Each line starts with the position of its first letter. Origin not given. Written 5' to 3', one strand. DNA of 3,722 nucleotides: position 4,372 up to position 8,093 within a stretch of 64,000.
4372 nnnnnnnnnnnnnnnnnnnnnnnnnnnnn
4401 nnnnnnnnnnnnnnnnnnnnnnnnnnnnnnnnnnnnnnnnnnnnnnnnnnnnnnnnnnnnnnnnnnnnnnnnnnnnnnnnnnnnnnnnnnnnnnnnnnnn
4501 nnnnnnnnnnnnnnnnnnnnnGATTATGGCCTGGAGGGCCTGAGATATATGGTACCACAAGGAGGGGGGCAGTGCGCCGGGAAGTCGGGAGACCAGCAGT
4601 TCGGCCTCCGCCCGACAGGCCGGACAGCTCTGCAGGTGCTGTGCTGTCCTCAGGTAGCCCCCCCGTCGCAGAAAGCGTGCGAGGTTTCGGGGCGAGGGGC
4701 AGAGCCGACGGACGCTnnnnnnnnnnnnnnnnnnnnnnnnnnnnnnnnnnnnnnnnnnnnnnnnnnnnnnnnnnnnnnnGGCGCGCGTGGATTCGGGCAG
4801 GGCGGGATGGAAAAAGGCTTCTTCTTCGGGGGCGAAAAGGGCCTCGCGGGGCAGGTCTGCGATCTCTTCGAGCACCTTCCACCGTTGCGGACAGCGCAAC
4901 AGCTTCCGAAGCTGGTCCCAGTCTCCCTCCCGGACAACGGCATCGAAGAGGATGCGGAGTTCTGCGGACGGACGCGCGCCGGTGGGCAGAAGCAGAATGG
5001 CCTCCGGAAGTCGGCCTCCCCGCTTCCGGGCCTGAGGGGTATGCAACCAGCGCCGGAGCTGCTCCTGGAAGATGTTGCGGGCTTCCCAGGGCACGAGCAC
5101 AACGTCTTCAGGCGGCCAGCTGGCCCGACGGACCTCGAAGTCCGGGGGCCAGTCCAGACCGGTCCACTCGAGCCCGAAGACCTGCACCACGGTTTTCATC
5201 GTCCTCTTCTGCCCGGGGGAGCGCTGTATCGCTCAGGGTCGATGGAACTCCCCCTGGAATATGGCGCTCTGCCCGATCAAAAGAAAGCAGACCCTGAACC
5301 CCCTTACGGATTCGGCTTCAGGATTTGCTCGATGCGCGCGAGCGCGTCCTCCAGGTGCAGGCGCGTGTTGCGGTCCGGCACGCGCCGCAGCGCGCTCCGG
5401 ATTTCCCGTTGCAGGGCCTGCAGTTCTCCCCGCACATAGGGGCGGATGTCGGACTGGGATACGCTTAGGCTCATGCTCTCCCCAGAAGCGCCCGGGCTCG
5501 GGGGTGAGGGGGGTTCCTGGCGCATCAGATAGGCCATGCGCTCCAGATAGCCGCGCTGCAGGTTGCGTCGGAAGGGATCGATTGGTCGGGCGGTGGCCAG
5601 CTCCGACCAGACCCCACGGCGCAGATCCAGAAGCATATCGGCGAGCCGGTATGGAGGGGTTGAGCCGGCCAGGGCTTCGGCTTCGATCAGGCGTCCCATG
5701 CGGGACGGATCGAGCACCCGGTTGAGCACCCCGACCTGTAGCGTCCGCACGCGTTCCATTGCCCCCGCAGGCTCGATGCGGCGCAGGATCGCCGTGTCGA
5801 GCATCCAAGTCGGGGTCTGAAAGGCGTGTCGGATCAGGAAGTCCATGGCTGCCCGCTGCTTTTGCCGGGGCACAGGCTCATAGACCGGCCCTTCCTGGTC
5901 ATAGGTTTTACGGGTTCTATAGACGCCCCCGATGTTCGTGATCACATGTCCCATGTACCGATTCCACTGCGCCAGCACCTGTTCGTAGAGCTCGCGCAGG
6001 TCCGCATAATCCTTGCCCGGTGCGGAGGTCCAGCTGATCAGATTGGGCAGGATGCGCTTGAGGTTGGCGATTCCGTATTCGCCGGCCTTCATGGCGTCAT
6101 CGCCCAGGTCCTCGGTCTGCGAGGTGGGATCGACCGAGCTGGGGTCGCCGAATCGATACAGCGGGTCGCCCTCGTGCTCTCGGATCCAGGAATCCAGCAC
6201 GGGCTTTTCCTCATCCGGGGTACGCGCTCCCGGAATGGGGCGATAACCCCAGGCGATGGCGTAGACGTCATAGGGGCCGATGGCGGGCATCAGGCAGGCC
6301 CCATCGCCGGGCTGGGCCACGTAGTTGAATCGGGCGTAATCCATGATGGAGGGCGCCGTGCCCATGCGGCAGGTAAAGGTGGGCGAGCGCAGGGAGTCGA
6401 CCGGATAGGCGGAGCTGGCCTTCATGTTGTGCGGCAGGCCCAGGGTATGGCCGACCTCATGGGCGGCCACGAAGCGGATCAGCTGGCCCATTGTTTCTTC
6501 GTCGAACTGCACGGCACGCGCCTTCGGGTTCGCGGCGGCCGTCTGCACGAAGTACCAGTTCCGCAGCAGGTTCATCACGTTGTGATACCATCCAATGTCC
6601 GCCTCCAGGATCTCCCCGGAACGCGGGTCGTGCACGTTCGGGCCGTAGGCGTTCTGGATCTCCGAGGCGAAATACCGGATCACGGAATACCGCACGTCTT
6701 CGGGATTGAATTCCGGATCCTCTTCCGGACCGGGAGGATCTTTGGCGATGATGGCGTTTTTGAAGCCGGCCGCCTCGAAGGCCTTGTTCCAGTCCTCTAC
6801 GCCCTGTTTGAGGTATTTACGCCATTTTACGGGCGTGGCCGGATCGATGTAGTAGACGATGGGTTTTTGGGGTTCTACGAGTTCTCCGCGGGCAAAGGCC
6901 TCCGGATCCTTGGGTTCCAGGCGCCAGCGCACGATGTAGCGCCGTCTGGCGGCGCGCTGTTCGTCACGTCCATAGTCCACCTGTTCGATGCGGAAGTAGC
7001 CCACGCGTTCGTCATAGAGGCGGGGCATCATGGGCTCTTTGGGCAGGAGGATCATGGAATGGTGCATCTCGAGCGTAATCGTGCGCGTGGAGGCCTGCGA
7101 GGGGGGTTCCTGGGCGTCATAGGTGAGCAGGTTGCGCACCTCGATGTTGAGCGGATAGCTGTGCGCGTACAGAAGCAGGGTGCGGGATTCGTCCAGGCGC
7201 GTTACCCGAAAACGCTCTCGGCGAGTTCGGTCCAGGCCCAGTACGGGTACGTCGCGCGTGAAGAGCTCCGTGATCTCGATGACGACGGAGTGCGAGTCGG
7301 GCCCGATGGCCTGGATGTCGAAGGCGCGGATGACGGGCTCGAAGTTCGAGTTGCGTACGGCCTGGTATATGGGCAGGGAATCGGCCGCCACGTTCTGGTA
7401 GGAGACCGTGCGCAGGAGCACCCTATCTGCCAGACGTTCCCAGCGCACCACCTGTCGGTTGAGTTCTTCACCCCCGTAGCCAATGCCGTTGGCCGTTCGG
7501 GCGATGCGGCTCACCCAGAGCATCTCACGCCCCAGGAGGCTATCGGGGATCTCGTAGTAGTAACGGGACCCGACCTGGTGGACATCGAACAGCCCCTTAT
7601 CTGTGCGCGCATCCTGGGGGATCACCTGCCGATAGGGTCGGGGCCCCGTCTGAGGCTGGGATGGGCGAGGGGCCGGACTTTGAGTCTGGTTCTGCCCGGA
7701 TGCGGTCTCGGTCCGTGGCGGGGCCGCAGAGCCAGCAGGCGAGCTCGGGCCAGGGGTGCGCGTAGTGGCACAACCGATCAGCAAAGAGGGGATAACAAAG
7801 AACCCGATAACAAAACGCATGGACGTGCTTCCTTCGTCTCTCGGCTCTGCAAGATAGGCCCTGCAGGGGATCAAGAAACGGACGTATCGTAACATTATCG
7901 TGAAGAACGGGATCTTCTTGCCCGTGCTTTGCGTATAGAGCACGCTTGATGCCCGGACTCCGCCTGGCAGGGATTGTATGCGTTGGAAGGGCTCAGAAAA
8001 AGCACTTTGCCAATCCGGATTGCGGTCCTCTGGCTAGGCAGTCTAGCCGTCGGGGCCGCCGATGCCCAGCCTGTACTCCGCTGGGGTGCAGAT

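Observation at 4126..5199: Protein with duplicated H-x3-C-x2-C zinc-finger motif immediately upstream of the sigma gene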

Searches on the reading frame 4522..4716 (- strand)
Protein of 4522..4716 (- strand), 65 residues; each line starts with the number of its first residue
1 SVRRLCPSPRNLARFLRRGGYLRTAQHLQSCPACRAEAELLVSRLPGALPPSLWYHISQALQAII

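Call 56: search_solved_structures(query=A4, max_evalue=10, show_alignments=5)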
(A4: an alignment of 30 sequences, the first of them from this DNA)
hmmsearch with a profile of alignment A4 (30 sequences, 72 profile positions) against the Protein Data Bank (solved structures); distinct sequences matched with E-value up to 10: 25.
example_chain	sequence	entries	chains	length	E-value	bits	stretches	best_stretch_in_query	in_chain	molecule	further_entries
8rlz_A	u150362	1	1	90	0.004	20.2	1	11-45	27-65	Antisigma factor DdvA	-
3hug_B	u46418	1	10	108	0.011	18.9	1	14-42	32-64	PROBABLE CONSERVED MEMBRANE PROTEIN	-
5wuq_C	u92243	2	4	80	0.033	17.3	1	7-57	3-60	Anti-sigma-W factor RsiW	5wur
5k2m_E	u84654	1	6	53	0.047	16.8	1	25-45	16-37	Probable lysine biosynthesis protein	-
8rot_B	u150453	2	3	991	0.07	16.3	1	11-44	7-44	CHAT domain-containing protein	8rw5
2q1z_B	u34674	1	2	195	0.11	15.6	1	13-50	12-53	Anti-Sigma factor ChrR, transcriptional activator ChrR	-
2z2s_B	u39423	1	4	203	0.12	15.5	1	13-50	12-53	Anti-Sigma factor ChrR, transcriptional activator ChrR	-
3d4m_A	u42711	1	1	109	0.15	15.3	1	32-64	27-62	Glutaredoxin-2, mitochondrial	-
3ctf_A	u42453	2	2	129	0.2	14.8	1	32-63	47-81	Glutaredoxin-2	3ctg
3tdg_A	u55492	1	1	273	0.24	14.6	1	32-59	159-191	Putative uncharacterized protein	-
8ims_B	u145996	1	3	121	0.29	14.3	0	18-34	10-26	E3 ubiquitin-protein ligase TRAF7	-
9o8u_D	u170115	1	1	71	0.38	13.9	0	29-41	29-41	1-methyl alkyl succinate synthase subunit Mas E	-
3wwl_A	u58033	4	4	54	0.53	13.5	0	31-51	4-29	Alpha-aminoadipate carrier protein LysW | OrfF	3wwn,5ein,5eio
6mws_A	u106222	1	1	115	0.56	13.4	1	32-64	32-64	Glutaredoxin-1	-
3c1r_A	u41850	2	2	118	0.57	13.3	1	32-64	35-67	Glutaredoxin-1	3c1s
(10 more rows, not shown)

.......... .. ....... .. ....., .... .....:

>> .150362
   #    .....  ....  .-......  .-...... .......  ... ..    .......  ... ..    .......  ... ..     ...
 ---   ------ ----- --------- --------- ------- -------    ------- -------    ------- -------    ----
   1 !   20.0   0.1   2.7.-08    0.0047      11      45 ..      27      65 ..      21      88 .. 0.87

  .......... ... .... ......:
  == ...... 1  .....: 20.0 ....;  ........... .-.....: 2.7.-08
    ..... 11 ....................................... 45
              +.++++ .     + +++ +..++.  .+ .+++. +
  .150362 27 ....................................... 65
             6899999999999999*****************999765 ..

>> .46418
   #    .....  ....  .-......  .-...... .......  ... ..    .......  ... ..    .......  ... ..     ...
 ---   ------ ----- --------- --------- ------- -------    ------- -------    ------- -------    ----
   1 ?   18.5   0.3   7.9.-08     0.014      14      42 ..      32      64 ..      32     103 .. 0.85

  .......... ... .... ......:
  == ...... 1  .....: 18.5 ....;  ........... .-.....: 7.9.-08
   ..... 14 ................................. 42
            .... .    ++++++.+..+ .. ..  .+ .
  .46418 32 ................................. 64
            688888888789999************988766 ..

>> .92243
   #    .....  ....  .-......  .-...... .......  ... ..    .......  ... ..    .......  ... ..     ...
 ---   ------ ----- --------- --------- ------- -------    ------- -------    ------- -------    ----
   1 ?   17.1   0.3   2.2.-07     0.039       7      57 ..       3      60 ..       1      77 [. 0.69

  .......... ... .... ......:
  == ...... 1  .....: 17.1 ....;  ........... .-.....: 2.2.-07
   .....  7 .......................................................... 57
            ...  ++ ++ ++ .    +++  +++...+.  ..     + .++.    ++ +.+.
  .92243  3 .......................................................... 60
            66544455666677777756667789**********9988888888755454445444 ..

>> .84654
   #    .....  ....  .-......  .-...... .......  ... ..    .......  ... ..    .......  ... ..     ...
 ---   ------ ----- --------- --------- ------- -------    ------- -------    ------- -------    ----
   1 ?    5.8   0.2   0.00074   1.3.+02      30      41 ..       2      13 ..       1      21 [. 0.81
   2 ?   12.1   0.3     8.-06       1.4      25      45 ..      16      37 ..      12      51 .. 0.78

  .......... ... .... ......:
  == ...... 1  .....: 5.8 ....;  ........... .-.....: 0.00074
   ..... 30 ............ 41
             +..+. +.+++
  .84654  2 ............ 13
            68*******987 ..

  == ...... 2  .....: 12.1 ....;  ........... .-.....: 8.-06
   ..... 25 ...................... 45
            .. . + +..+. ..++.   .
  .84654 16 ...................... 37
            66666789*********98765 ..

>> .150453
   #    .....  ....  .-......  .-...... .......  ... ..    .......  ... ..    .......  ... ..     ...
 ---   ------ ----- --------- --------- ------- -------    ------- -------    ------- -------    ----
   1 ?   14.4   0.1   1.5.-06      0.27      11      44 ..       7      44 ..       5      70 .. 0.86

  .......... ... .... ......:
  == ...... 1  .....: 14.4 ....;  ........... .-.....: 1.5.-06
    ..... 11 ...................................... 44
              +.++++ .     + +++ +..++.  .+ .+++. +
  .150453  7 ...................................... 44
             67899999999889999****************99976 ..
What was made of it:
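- The alignment to RsiW starts at its zinc ligand C3 (call 56). The repeat-2 profile's top PDB hits are DdvA (0.004), RslA (0.011), RsiW (0.033) and ChrR (0.11) (call 56). The top-ranked PDB hits are all ZAS proteins (call 56).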

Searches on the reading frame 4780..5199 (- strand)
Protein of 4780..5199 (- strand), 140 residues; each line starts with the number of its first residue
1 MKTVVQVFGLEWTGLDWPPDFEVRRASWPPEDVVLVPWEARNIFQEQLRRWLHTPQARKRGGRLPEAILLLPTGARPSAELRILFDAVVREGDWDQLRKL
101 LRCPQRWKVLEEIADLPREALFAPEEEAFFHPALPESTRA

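Call 13: search_protein_families(library=pfam, proteins=[window:4780-5199:-], max_evalue=5)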
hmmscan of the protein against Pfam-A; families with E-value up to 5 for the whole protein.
window:4780-5199:- (140 aa): 1 family
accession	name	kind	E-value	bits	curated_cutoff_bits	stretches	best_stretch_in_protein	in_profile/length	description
PF01563.21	Alpha_E3_glycop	-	0.1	13.1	25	1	76-106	24-56/59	Alphavirus E3 glycoprotein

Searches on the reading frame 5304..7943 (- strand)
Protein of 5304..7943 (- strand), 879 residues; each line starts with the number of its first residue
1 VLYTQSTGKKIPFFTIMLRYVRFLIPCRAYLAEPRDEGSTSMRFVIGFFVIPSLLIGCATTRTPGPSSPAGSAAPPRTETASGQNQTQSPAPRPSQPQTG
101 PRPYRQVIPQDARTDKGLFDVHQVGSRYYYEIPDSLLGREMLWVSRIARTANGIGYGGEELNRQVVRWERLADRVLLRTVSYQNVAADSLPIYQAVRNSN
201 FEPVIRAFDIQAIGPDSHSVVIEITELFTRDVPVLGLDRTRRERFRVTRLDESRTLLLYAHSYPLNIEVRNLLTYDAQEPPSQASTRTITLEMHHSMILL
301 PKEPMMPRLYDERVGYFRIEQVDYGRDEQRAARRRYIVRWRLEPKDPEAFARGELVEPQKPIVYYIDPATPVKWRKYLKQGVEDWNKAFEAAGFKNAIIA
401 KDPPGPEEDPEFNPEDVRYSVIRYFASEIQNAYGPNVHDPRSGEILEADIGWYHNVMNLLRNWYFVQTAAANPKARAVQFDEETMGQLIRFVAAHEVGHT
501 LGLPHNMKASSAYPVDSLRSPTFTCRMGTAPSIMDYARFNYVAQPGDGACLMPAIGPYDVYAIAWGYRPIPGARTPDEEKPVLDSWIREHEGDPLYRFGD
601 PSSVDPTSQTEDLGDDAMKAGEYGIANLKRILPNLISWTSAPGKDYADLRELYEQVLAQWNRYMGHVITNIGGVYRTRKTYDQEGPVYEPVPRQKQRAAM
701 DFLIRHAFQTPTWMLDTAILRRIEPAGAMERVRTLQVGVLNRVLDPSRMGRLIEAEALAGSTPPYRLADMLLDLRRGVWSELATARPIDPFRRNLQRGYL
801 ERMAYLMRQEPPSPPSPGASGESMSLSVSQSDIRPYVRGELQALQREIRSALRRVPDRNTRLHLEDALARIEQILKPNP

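Call 4: search_protein_families(library=pfam, proteins=[window:5304-7943:-], max_evalue=1)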
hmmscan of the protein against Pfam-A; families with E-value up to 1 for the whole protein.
window:5304-7943:- (879 aa): 11 families
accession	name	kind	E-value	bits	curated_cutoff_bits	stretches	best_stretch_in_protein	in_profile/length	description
PF16313.11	DUF4953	-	1.5e-125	419.1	24.2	1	479-783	3-314/316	Met-zincin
PF17148.9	DUF5117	-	3.5e-62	210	27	1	158-345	1-189/189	Domain of unknown function (DUF5117)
PF17162.9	DUF5118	-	2.8e-21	75.4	27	1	101-150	1-50/50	Domain of unknown function (DUF5118)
PF00413.30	Peptidase_M10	-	0.00058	20.2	24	1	484-511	103-130/159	Matrixin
PF13688.12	Reprolysin_5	-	0.0021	18.7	27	1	491-537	143-187/196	Metallo-peptidase family M12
PF13583.11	Reprolysin_4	-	0.003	17.7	22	1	492-537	138-176/203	Metallo-peptidase family M12B Reprolysin-like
PF13582.12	Reprolysin_3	-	0.0046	17.9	22.4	1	466-505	83-122/123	Metallo-peptidase family M12B Reprolysin-like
PF13574.12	Reprolysin_2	-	0.064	13.6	27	1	492-537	128-173/195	Metallo-peptidase family M12B Reprolysin-like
PF10462.15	Peptidase_M66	-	0.082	12.3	20.6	1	493-514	196-221/306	Peptidase M66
PF02166.21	Androgen_recep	-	0.097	11.8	25.3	1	63-132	31-102/501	Androgen receptor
PF12044.14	Metallopep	-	0.45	9.5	27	1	494-507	319-332/427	Putative peptidase family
